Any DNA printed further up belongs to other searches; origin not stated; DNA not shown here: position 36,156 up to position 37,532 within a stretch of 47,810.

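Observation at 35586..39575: Uncharacterised four-gene cassette: His-less PAS/HATPase pseudo-kinase plus three paralogous zinc-ribbon proteins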

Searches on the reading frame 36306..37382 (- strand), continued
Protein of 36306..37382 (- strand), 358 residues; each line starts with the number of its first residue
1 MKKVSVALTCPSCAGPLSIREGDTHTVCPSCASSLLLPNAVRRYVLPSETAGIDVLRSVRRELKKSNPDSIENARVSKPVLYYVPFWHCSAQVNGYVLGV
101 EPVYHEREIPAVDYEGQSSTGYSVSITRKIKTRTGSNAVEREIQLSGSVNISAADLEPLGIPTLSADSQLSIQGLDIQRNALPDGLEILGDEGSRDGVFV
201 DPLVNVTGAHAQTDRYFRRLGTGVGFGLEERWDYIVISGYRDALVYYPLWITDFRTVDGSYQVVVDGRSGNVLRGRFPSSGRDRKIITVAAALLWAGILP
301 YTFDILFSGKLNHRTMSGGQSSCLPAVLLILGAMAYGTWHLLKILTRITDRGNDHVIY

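Call 39: find_related_loci(query=A1, collection=genome_contigs, flank=6000)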
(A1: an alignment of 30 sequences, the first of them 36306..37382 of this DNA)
Query A1 (358 aa) in genome_contigs; peptide patterns used: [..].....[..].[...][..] (x = any residue, [..] = any of these).
379 stretches matched a pattern; 366 encode a relative of the query (tblastn E <= 1e-3); the best 80 are kept; 80 distinct loci.
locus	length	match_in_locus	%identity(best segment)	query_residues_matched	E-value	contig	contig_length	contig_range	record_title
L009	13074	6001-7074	85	1-358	0e+0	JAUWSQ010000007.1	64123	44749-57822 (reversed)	MAG: Candidatus Fermentibacteria bacterium isolate CSMAG_2558 CSMAG_2558_k127_1971242_length_64123_cov_31.3589, whole ge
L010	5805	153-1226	85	1-358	0e+0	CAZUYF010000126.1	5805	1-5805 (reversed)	MAG TPA_asm: uncultured bacterium isolate SRP155585_co1_159 genome assembly, contig: NODE_10495_length_5805_cov_9.954783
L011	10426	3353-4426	85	1-358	0e+0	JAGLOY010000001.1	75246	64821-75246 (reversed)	MAG: Candidatus Aegiribacteria sp. isolate RS_7_6 ROV157_7.bin.6.fa_1, whole genome shotgun sequence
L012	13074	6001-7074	85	1-358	0e+0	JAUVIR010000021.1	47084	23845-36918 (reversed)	MAG: Candidatus Fermentibacteria bacterium isolate CSMAG_433 CSMAG_433_k127_689246_length_47084_cov_70.5646, whole genom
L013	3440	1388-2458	84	1-357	0e+0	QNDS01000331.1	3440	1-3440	MAG: Candidatus Fermentibacteria bacterium isolate B22_G4 B22_Guay4_scaffold_52291, whole genome shotgun sequence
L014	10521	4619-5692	79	1-358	0e+0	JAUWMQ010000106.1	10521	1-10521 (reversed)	MAG: Candidatus Aegiribacteria sp. isolate CSMAG_2402 CSMAG_2402_k141_99747_length_10521_cov_6.8606, whole genome shotgu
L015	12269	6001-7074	72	1-358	0e+0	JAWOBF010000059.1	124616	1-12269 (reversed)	MAG: Candidatus Aegiribacteria sp. isolate BLK3-3.bin.115 k191_3134853, whole genome shotgun sequence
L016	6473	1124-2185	66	1-354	9e-162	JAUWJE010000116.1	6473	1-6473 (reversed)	MAG: Candidatus Fermentibacteria bacterium isolate CSMAG_2312 CSMAG_2312_k127_896641_length_6473_cov_11.0203, whole geno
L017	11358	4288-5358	64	1-357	3e-159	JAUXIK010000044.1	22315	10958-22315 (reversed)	MAG: Candidatus Aegiribacteria sp. isolate CSMAG_2979 CSMAG_2979_k119_388825_length_22315_cov_9.5742, whole genome shotg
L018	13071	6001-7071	64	1-357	5e-158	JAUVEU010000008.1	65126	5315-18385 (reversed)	MAG: Candidatus Aegiribacteria sp. isolate CSMAG_331 CSMAG_331_k141_297541_length_65126_cov_9.1714, whole genome shotgun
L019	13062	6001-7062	61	5-357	3e-142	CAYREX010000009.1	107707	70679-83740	MAG TPA_asm: uncultured bacterium isolate SRP332253_co2_139 genome assembly, contig: NODE_114_length_107707_cov_8.793780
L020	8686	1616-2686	63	1-357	6e-155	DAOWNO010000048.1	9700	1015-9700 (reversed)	MAG TPA_asm: Candidatus Aegiribacteria sp. isolate CSMAG_3030 CSMAG_3030_k141_2902436_length_9700_cov_33.0000, whole gen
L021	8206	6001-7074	74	1-358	0e+0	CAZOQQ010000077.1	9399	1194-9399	MAG TPA_asm: uncultured bacterium isolate binchicken_co67_278 genome assembly, contig: NODE_8181_length_9399_cov_4.67027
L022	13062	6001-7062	49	3-357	2e-114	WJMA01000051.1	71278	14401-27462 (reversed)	MAG: Candidatus Fermentibacteria bacterium isolate Bin_206 k141_3864887, whole genome shotgun sequence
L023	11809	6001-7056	50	3-357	7e-114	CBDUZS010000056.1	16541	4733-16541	MAG TPA_asm: uncultured bacterium isolate SRR22302363_binner123_Refined_18 genome assembly, contig: ERZ25749332.1408, wh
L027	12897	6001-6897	41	1-300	3e-73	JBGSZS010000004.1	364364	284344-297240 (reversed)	MAG: Candidatus Fermentibacteraceae bacterium isolate JTS-AC53 k141_3946802, whole genome shotgun sequence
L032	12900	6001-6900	38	6-306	3e-61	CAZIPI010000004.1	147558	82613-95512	MAG TPA_asm: uncultured bacterium isolate binchicken_co44_204 genome assembly, contig: NODE_156_length_147558_cov_29.847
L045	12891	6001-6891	25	2-335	7e-21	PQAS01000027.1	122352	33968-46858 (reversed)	MAG: Candidatus Methanoperedenaceae archaeon isolate FeB_1 FeB1_27, whole genome shotgun sequence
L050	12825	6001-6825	26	2-308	2e-20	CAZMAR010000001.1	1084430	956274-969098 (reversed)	MAG TPA_asm: uncultured Ignavibacteriaceae bacterium isolate binchicken_co135_97 genome assembly, contig: NODE_2_length_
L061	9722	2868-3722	26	2-317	1e-19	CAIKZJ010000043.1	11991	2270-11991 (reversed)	MAG: uncultured Ignavibacteriae bacterium isolate LaPlata_bin-1896 genome assembly, contig: bin-1896:043/470, whole geno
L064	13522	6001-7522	25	6-330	2e-19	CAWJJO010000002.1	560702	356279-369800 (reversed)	MAG: uncultured bacterium isolate MFD05674.bin.2.88 genome assembly, contig: contig_105825, whole genome shotgun sequenc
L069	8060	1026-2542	27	1-294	5e-19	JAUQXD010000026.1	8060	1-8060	MAG: Thermoflexales bacterium isolate BIN20 contig_6403, whole genome shotgun sequence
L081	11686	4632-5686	26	7-280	1e-18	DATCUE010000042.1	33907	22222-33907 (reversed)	MAG TPA_asm: Candidatus Methanoperedens sp. isolate SMAG_U7350 k141_139793, whole genome shotgun sequence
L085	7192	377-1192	25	2-299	1e-18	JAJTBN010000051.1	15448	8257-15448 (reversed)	MAG: Bacteroidetes bacterium isolate MS_R2_34 NODE_806_length_15448_cov_4.131553, whole genome shotgun sequence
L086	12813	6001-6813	26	2-308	1e-18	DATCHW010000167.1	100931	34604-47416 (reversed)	MAG TPA_asm: Ignavibacteria bacterium isolate SMAG_U7843 k141_1158243, whole genome shotgun sequence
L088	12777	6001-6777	26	8-311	2e-18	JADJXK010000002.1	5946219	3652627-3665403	MAG: Candidatus Leptofilum proximum isolate Kalu_MAXAC.106v2 tig00100734-10-59431720, whole genome shotgun sequence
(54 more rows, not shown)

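Call 40: predict_structure(alignment_id=A1)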
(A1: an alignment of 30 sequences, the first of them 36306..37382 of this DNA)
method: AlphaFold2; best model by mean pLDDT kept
length: 358 residues; sequences in the alignment: 30
mean_pLDDT: 77.5   pTM: 0.62
mean pLDDT of the five models: 77.5, 77.4, 76.5, 76.3, 71.6
residues with pLDDT >= 90: 29; 70-90: 249; 50-70: 62; < 50: 18
segments of 3 or more residues with pLDDT < 50: 1-5, 165-171, 350-353
pLDDT, mean of each block of 10 residues (from residue 1): 53 80 76 78 88 91 79 84 89 89 83 57 65 87 86 74 49 60 80 82 85 85 78 85 89 83 86 72 70 85 79 73 82 85 64 50
secondary structure, 60 per line:
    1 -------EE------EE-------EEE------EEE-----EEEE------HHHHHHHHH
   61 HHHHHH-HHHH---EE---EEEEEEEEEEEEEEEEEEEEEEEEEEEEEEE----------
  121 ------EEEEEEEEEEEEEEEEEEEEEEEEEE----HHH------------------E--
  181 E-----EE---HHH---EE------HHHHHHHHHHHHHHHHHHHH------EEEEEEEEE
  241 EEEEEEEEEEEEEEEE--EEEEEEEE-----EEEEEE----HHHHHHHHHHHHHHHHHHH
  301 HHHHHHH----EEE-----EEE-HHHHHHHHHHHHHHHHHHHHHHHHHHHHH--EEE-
elements in order: E25-27 E34-36 E42-45 H52-66 H68-71 E80-110 E127-152 H206-225 E232-256 E259-266 E272-277 H282-307 E312-314 E320-322 H324-352 E355-357

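Call 44: fold_search(model_id=the predicted structure, library=pdb)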
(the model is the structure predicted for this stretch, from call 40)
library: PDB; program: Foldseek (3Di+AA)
matches with E <= 10: 283; with E <= 0.001: 0
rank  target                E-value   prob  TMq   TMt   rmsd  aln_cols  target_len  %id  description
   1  6qz9_0A               1.2e-01  0.04  0.05  0.06  37.8       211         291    8  The cryo-EM structure of the collar complex and tail axis in bacteriophage phi29 (released 2019-06-12)
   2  5hno_A                3.4e-01  0.03  0.05  0.09  27.0       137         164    9  The structure of the kdo-capped saccharide binding subunit of the O-12 specific ABC transporter, Wzt (released 2016-03-09)
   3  3qtd_B                3.8e-01  0.04  0.09  0.08  26.9       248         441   10  Crystal structure of putative modulator of gyrase (PmbA) from Pseudomonas aeruginosa PAO1 (released 2011-03-30)
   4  1uun_A                4.0e-01  0.02  0.07  0.11  19.2       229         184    6  Main porin from Mycobacterium smegmatis (MspA) (released 2004-02-26)
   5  5hnp_A                4.7e-01  0.03  0.05  0.09  27.0       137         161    9  The structure of the kdo-capped saccharide binding subunit of the O-12 specific ABC transporter, Wzt (released 2016-03-09)
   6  6rb9_A                5.3e-01  0.01  0.06  0.08  22.2       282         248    6  The pore structure of Clostridium perfringens epsilon toxin (released 2019-06-19)
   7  7kzf_E                7.3e-01  0.05  0.09  0.07  31.2       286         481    9  High resolution cryo EM analysis of HPV16 identifies minor structural protein L2 and describes capsid flexibility (released 2021-02-24)
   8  9u5s_A                7.3e-01  0.01  0.06  0.05  24.3       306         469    6  The structure of the BfpBG complex in the T4bP system (released 2025-11-05)
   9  7kzp_P                7.8e-01  0.02  0.09  0.05  31.1       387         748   12  Structure of the human Fanconi anaemia Core complex (released 2021-03-10)
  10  8hx3_A                7.8e-01  0.01  0.07  0.08  32.9       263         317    9  crystal structure of secreted coleopteran active protein (Sip) (released 2023-07-12)
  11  5hno_B                8.2e-01  0.02  0.05  0.10  26.6       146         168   10  The structure of the kdo-capped saccharide binding subunit of the O-12 specific ABC transporter, Wzt (released 2016-03-09)
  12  7ah9_5G               8.7e-01  0.03  0.08  0.06  17.9       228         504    7  Substrate-engaged type 3 secretion system needle complex from Salmonella enterica typhimurium - SpaR state 1 (released 2021-03-17)
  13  5ec5_M                9.2e-01  0.03  0.08  0.10  20.5       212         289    5  Crystal structure of lysenin pore (released 2016-05-18)
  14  1z52_B                9.2e-01  0.03  0.08  0.07  31.2       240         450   10  Proaerolysin Mutant W373L (released 2006-03-07)
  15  9k09_D                1.0e+00  0.03  0.09  0.06  24.3       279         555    8  Cyanophage A4 portal-tail complex (released 2025-04-09)
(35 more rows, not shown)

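Call 48: search_protein_representatives(alignment_id=A1)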
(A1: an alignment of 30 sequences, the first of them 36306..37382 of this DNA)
Query: 30 sequences, 331 profile positions. Proteins with E-value up to 0.001 (for the whole library): 5221; up to 1e-10: 1517; up to 1e-30: 153. The best 150 are listed.
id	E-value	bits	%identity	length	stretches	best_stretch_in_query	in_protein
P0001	7.1e-120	416.7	-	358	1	2-331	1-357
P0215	2.5e-106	372.2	-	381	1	3-327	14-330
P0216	1.3e-97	343.5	-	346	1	4-324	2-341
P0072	7.0e-95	334.6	-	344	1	5-318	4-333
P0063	7.0e-93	328.0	-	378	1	6-325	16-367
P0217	6.0e-91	321.7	-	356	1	4-330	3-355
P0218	3.4e-88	312.6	-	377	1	3-327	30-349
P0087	1.8e-86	306.9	-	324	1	5-323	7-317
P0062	6.4e-85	301.8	-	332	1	4-331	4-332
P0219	1.2e-84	300.9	-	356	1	3-323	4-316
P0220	1.3e-84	300.8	-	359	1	7-322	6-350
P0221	6.5e-84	298.5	-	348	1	4-325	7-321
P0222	1.5e-83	297.4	-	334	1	3-326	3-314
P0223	5.5e-80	285.6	-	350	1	2-323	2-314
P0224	1.8e-79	283.9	-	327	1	5-324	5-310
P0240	3.4e-67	243.6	-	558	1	4-323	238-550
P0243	1.3e-65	238.4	-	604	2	2-297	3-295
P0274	3.2e-48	181.2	-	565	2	4-328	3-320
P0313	2.1e-38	149.0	-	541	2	1-106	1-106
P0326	1.8e-36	142.6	-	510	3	3-108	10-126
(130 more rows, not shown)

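Call 50: search_protein_families(library=pfam, alignment_id=A4, max_evalue=0.01)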
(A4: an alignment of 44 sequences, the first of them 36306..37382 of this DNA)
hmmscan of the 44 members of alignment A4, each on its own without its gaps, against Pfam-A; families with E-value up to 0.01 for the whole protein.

A. member 1, window:36306-37382:- (358 aa): 1 family
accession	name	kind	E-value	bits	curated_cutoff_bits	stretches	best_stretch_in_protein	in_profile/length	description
PF23547.1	Zn_ribbon_FGT1_1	-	0.0043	17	27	1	8-38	3-33/35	FORGETTER1 first zinc ribbon domain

B. families by the number of members that match (of 44 scanned): 18 families
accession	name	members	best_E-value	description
PF23548.1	Zn_ribbon_FGT1_2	4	3.4e-05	FORGETTER1 second zinc ribbon domain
PF23547.1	Zn_ribbon_FGT1_1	3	0.00038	FORGETTER1 first zinc ribbon domain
PF08271.17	Zn_Ribbon_TF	2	0.00029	TFIIB zinc-binding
PF03119.21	DNA_ligase_ZBD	2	0.0033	NAD-dependent DNA ligase C4 zinc finger domain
PF00069.31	Pkinase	1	4e-13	Protein kinase domain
PF13191.12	AAA_16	1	1.1e-10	AAA ATPase domain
PF07714.23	PK_Tyr_Ser-Thr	1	2e-08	Protein tyrosine and serine/threonine kinase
PF22289.1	DmmA-like_C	1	3.5e-06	Dimethylamine monooxygenase subunit DmmA-like, C-terminal domain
PF09297.16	Zn_ribbon_NUD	1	9.8e-05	NADH pyrophosphatase zinc ribbon domain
PF23783.1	Zn_ribbon_TiaS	1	0.0015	TiaS C-terminal zinc ribbon domain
PF02150.21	Zn_ribbon_RPB9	1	0.0026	RNA polymerases M/15 Kd subunit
PF13401.12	AAA_22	1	0.0039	AAA domain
PF17915.7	zf_Rg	1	0.0039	Reverse gyrase zinc finger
PF01396.24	Zn_ribbon_Top1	1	0.0046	Topoisomerase DNA binding C4 zinc finger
PF07295.17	DUF1451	1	0.0057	Zinc-ribbon containing domain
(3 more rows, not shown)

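Call 59: list_cluster_members(proteins=[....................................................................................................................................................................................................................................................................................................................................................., P0240, P0243, P0274, P0326, P0313])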
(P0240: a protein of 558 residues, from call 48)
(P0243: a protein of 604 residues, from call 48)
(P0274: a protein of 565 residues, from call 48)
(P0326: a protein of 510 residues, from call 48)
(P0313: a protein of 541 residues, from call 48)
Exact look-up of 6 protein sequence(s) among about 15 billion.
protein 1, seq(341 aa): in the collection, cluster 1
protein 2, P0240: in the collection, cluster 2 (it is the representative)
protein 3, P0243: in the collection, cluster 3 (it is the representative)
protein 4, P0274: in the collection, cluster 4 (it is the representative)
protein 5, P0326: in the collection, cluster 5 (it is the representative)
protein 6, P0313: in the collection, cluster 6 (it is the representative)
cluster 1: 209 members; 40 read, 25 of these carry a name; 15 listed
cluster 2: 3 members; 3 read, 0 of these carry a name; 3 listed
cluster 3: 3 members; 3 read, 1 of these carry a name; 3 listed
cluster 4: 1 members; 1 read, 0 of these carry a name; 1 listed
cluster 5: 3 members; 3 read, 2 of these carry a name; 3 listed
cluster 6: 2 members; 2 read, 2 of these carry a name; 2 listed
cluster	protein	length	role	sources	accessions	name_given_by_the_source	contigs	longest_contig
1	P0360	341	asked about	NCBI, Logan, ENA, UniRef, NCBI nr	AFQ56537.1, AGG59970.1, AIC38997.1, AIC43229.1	hypothetical protein BHY07_03570 [Bacillus subtilis subsp. subtilis] | PspA localization factor YdjG n=4 Tax=Bacillus subtilis TaxID=1423 RepID=YDJG_BACSU | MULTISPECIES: TFIIB-type zinc ribbon-containing protein [Bacillales]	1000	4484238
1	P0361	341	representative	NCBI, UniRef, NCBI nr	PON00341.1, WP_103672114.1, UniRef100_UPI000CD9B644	hypothetical protein BJH90_12870 [Bacillus halotolerans] | TFIIB-type zinc ribbon-containing protein n=1 Tax=Bacillus halotolerans TaxID=260554 ... | TFIIB-type zinc ribbon-containing protein [Bacillus halotolerans]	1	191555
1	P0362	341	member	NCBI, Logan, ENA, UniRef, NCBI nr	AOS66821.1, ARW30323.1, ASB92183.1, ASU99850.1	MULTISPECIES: TFIIB-type zinc ribbon-containing protein [Bacillus] | TFIIB-type zinc ribbon-containing protein n=1 Tax=Bacillus subtilis TaxID=1423 ...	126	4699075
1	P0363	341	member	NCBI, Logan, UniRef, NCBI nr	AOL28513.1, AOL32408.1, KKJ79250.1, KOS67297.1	TFIIB-type zinc ribbon-containing protein [Bacillus subtilis] | TFIIB-type zinc ribbon-containing protein n=1 Tax=Bacillus TaxID=1386 RepID=UPI0006280A38 | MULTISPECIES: TFIIB-type zinc ribbon-containing protein [Bacillus]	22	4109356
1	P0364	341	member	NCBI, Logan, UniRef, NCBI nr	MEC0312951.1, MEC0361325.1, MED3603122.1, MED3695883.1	TFIIB-type zinc ribbon-containing protein [Bacillus subtilis] | TFIIB-type zinc ribbon-containing protein n=3 Tax=Bacillus subtilis TaxID=1423 ...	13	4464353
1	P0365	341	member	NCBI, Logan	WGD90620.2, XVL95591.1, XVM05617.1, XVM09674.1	TFIIB-type zinc ribbon-containing protein [Bacillus subtilis]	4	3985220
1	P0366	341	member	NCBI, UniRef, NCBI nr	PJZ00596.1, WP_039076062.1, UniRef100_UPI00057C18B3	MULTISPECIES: TFIIB-type zinc ribbon-containing protein [Bacillus] | TFIIB-type zinc ribbon-containing protein n=1 Tax=Bacillus TaxID=1386 RepID=UPI00057C18B3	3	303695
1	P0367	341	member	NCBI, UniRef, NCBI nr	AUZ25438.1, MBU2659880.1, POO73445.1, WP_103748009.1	TFIIB-type zinc ribbon-containing protein [Bacillus cabrialesii] | TFIIB-type zinc ribbon-containing protein n=1 Tax=Bacillus cabrialesii TaxID=2487276 ...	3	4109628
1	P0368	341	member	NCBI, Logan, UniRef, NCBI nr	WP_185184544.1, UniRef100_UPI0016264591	TFIIB-type zinc ribbon-containing protein [Bacillus subtilis] | TFIIB-type zinc ribbon-containing protein n=1 Tax=Bacillus subtilis TaxID=1423 ...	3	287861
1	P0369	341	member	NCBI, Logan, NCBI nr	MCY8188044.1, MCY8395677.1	TFIIB-type zinc ribbon-containing protein [Bacillus spizizenii]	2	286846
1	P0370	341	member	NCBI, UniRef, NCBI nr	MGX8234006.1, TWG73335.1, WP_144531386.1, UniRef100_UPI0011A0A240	TFIIB-type zinc ribbon-containing protein [Bacillus subtilis] | TFIIB-type zinc ribbon-containing protein n=1 Tax=Bacillus subtilis TaxID=1423 ...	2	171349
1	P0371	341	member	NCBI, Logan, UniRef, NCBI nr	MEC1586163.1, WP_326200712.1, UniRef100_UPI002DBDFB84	TFIIB-type zinc ribbon-containing protein [Bacillus spizizenii] | TFIIB-type zinc ribbon-containing protein n=1 Tax=Bacillus spizizenii TaxID=96241 ...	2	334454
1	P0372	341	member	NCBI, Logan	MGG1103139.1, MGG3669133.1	TFIIB-type zinc ribbon-containing protein [Bacillus subtilis]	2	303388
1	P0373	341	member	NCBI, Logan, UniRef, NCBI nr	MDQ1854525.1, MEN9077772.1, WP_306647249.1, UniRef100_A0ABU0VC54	TFIIB-type zinc ribbon-containing protein [Bacillus stercoris] | TFIIB-type zinc ribbon-containing protein n=1 Tax=Bacillus stercoris TaxID=2054641 ...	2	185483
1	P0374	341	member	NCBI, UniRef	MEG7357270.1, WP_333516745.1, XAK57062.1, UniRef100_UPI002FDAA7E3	TFIIB-type zinc ribbon-containing protein [Bacillus inaquosorum] | TFIIB-type zinc ribbon-containing protein n=1 Tax=Bacillus sp. 0209A TaxID=3120562 ...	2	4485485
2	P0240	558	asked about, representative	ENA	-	-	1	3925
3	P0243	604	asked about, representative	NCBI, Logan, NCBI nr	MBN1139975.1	MAG: hypothetical protein JXM73_25625 [Anaerolineae bacterium] | hypothetical protein [Anaerolineae bacterium]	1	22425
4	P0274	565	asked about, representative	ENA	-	-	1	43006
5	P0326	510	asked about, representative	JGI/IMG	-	hypothetical protein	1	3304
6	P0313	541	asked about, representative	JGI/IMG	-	hypothetical protein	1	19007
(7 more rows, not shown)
